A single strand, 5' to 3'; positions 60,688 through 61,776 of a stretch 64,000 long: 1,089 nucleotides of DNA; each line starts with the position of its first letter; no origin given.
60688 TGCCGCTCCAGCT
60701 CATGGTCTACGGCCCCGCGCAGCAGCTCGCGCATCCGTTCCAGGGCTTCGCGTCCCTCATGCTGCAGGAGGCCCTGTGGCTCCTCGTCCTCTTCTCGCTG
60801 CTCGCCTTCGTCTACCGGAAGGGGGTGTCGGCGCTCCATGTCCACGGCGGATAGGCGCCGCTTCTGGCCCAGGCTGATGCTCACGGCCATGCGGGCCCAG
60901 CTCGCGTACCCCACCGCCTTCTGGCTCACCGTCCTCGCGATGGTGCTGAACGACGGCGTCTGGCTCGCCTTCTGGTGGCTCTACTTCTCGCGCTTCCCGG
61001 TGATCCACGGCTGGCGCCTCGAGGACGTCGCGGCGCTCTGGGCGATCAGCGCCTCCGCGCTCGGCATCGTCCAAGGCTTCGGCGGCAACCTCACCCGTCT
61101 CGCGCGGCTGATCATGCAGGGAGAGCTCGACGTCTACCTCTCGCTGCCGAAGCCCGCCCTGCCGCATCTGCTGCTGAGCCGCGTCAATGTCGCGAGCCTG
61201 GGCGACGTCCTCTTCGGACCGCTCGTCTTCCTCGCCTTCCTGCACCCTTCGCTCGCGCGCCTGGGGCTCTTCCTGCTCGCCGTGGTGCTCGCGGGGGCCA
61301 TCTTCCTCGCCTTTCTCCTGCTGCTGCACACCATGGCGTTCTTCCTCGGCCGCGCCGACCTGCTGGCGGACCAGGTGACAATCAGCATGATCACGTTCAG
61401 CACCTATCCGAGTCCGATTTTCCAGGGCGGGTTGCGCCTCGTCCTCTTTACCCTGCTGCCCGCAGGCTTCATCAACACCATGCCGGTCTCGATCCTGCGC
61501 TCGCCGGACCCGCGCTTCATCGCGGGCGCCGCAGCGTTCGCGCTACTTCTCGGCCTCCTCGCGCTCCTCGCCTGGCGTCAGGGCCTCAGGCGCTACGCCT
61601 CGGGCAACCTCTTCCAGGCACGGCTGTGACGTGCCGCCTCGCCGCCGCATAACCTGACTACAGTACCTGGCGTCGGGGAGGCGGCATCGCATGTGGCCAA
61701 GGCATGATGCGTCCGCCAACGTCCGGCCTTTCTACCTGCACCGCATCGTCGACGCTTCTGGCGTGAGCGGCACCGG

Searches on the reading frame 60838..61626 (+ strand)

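Call 71: search_protein_families(library=pfam, proteins=[window:60838-61626:+], max_evalue=0.00001)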
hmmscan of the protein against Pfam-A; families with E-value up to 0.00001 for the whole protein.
window:60838-61626:+ (263 aa): 1 family
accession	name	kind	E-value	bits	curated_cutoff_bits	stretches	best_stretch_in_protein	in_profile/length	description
PF06182.17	ABC2_membrane_6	-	4.5e-25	89.2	22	1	42-255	7-227/229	ABC-2 family transporter protein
